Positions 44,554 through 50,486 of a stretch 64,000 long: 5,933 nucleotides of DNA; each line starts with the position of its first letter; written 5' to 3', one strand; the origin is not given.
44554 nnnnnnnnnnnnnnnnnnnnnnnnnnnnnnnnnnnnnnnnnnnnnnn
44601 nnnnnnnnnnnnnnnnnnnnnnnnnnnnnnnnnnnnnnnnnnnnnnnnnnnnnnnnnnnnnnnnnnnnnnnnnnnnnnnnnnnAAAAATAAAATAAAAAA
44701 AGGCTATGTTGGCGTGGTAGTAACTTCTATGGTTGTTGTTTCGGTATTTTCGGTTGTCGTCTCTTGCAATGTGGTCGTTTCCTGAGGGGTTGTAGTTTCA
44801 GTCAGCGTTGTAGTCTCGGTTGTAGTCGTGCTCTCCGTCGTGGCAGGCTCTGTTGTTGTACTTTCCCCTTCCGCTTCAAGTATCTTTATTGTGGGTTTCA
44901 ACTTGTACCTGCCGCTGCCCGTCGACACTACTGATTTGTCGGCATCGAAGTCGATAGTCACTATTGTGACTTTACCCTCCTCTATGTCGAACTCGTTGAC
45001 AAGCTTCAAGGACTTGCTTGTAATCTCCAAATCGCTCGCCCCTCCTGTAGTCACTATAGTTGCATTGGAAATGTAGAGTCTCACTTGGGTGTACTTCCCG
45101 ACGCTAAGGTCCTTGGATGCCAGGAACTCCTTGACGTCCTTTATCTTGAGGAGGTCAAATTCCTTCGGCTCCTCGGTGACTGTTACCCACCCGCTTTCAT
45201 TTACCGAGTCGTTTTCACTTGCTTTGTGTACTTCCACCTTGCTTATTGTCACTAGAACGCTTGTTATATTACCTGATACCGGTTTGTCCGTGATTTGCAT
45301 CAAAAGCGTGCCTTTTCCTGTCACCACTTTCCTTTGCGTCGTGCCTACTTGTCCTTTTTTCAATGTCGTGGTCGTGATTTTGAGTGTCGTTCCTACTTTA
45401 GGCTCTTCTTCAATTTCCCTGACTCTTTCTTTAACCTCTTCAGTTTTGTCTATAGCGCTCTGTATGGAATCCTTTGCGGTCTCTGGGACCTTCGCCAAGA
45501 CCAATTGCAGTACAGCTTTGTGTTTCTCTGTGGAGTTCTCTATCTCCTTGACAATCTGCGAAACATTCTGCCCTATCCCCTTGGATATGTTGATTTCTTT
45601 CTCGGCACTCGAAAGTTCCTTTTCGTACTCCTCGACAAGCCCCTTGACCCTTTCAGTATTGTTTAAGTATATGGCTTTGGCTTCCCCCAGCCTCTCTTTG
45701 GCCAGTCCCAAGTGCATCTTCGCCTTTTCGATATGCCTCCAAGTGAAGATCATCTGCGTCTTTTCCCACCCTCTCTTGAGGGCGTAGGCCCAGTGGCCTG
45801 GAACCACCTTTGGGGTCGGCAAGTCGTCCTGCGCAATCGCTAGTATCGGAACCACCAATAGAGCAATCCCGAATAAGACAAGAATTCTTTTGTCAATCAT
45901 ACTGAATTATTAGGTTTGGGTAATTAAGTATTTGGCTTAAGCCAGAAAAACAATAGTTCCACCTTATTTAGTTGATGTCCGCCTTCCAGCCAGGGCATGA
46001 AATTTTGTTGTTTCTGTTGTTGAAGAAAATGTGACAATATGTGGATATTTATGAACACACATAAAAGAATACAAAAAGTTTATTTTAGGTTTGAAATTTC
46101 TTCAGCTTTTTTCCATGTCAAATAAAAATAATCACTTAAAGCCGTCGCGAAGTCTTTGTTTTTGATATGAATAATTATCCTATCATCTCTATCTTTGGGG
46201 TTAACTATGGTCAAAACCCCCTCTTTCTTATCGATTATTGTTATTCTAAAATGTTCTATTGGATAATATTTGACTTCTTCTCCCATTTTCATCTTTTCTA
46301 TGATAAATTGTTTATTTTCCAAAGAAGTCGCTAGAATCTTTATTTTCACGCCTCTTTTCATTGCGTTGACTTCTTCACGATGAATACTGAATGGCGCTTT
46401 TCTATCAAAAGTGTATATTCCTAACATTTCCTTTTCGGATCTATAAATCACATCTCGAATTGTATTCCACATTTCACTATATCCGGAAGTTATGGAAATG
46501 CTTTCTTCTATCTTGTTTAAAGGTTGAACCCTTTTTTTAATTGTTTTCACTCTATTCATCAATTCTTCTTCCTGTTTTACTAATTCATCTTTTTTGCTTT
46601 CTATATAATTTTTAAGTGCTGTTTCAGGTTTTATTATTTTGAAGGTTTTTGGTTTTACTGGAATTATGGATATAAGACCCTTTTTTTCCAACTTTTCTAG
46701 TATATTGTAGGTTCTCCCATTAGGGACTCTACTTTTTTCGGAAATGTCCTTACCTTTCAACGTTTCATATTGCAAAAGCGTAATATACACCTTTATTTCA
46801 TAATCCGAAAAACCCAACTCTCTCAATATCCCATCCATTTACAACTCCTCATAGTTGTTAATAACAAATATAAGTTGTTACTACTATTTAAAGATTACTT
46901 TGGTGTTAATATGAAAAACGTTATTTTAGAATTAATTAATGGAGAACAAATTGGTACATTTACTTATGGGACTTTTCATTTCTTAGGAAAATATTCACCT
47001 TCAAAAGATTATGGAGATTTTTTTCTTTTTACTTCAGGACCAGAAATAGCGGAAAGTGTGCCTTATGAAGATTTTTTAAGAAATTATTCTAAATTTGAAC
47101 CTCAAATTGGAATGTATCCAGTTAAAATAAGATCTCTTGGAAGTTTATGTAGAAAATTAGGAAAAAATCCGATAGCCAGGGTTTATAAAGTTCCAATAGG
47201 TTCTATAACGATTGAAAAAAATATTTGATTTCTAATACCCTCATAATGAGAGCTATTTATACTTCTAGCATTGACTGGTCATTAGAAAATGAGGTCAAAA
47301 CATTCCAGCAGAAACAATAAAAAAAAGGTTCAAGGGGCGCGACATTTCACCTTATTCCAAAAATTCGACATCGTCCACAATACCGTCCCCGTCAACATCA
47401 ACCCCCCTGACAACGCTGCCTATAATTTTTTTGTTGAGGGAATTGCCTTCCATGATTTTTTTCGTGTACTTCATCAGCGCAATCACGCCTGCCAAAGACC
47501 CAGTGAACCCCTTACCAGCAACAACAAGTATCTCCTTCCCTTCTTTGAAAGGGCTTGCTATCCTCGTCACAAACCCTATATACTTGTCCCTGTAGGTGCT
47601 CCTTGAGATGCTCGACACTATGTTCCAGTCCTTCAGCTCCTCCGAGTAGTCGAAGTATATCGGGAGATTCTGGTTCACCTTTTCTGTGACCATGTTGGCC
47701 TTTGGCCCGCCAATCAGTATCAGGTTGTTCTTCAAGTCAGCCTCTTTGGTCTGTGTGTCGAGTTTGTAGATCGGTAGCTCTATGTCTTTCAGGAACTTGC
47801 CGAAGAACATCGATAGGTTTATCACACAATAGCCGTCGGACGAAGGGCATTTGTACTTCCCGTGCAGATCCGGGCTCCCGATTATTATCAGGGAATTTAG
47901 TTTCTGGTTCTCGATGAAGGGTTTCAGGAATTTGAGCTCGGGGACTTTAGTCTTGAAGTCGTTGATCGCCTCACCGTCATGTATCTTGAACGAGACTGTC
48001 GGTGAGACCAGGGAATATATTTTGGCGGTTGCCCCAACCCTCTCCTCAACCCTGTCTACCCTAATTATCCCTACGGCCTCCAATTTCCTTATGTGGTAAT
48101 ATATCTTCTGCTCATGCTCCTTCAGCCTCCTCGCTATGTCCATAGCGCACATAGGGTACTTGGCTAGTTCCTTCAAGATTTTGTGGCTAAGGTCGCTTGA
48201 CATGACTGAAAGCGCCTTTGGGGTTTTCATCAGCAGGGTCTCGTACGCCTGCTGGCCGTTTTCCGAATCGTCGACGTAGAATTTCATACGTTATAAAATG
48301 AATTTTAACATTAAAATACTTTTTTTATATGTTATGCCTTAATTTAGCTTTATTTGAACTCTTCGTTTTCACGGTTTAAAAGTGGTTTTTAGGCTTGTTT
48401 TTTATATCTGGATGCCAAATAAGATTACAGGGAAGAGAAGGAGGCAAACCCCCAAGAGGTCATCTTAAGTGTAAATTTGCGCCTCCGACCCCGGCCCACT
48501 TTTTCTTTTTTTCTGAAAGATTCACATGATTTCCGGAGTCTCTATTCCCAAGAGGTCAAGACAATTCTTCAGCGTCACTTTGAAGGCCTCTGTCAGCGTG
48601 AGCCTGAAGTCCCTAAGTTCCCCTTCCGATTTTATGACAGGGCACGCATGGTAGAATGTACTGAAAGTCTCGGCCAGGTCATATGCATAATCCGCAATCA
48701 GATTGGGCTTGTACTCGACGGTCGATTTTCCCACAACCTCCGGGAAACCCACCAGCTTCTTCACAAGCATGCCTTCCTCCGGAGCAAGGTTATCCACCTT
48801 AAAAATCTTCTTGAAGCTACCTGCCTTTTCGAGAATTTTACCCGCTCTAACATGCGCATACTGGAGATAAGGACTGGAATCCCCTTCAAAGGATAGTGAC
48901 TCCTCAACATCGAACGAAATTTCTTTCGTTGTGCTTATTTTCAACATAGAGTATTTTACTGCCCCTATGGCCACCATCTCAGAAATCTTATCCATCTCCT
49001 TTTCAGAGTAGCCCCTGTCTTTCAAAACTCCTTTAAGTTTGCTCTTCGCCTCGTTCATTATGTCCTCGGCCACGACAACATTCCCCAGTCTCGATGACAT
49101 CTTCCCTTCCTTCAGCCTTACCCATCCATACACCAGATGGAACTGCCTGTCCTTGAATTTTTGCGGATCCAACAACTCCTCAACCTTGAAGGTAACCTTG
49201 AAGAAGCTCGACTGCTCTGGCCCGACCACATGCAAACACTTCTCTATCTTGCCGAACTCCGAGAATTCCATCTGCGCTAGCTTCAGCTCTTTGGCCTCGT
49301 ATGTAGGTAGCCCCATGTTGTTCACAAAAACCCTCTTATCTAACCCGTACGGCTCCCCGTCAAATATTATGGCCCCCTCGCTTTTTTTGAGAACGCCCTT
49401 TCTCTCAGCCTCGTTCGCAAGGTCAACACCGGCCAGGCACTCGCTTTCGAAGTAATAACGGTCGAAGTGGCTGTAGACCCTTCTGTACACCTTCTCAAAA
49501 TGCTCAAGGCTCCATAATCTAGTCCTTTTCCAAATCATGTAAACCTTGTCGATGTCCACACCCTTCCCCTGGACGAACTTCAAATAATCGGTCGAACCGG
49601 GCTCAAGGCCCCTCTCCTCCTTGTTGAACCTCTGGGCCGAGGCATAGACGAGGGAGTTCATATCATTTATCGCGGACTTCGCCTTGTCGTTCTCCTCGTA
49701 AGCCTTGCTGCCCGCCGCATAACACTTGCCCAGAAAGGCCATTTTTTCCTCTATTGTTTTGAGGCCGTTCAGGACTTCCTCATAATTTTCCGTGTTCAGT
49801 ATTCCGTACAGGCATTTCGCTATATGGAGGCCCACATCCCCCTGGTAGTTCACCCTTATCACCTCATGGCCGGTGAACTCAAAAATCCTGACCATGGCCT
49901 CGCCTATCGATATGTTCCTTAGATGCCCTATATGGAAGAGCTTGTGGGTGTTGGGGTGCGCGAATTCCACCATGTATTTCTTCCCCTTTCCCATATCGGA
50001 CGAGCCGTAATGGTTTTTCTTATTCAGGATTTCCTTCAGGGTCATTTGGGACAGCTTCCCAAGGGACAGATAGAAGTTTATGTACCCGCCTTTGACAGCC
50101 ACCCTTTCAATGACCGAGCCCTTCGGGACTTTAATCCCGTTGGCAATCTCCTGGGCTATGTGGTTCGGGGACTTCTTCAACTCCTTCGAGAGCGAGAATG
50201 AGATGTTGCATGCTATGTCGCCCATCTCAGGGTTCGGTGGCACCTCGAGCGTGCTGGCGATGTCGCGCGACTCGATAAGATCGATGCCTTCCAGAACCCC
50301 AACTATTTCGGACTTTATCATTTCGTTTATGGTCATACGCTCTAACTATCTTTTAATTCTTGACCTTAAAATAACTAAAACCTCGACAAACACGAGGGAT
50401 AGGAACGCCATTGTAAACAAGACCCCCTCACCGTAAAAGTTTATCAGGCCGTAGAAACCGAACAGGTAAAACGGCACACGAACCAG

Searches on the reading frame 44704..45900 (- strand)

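Call 56: search_protein_families(library=pfam, proteins=[window:44704-45900:-], max_evalue=0.0001)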
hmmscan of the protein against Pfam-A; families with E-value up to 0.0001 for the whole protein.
window:44704-45900:- (398 aa): 2 families
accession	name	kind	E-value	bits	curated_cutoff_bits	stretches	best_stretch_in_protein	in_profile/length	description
PF14321.11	DUF4382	-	8.9e-29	100.9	25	1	196-336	1-136/136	Domain of unknown function (DUF4382)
PF18915.5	DUF5667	-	5.4e-13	49.6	27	1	32-140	2-98/99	Domain of unknown function (DUF5667)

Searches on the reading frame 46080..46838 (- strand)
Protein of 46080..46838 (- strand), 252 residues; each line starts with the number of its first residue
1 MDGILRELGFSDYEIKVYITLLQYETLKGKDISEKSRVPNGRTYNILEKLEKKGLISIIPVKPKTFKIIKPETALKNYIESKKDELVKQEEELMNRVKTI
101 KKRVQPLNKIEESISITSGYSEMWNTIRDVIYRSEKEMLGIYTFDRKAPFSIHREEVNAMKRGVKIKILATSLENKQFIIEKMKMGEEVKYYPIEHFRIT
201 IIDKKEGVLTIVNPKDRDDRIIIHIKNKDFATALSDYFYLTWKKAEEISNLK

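Call 56: search_protein_families(library=pfam, proteins=[window:46080-46838:-], max_evalue=0.0001)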
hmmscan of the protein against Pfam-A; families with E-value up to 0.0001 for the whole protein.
window:46080-46838:- (252 aa): 2 families
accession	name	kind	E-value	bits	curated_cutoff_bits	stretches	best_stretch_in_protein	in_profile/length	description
PF01978.25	TrmB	-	2.8e-21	75.6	25.6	1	5-72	1-68/68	Sugar-specific transcriptional regulator TrmB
PF24217.1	DUF7436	-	1.4e-06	28.8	34.2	1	188-248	92-153/153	Family of unknown function (DUF7436)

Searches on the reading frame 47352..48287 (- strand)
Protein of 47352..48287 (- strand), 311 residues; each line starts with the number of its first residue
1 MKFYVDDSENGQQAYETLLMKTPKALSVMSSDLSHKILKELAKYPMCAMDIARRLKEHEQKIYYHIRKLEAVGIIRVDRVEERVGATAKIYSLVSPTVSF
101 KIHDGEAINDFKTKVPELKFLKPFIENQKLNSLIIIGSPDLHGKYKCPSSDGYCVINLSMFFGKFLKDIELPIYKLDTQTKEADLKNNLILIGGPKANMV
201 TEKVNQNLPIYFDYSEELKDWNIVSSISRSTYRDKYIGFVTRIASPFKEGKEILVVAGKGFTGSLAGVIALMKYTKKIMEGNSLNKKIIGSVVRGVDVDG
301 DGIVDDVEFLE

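Call 56: search_protein_families(library=pfam, proteins=[window:47352-48287:-], max_evalue=0.0001)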
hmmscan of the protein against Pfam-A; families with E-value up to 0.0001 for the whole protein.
window:47352-48287:- (311 aa): 3 families
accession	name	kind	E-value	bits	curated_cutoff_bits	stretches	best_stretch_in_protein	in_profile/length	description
PF05124.17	S_layer_C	-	5.3e-11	42.9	23.9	1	167-274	90-176/177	S-layer like family, outer domain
PF12840.13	HTH_20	-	2e-07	31.3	27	1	36-77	8-50/51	Helix-turn-helix domain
PF01022.26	HTH_5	-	2.4e-05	24.6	22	1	36-76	6-46/47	Bacterial regulatory protein, arsR family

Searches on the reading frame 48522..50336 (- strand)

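Call 56: search_protein_families(library=pfam, proteins=[window:48522-50336:-], max_evalue=0.0001)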
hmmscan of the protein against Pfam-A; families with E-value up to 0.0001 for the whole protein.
window:48522-50336:- (604 aa): 4 families
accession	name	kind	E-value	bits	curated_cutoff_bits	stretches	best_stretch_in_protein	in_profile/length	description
PF00750.26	tRNA-synt_1d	-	3.9e-33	115.3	23.3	1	100-476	2-348/349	tRNA synthetases class I (R), catalytic domain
PF05746.21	DALR_1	-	1.8e-30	105.9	22.3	1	491-604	1-117/117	DALR anticodon binding domain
PF03485.21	Arg_tRNA_synt_N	-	2.6e-19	70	21.5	1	7-90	3-85/85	Arginyl tRNA synthetase N terminal domain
PF00133.28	tRNA-synt_1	-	4.3e-05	22.9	22.7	0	107-176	9-80/414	tRNA synthetases class I (I, L, M and V)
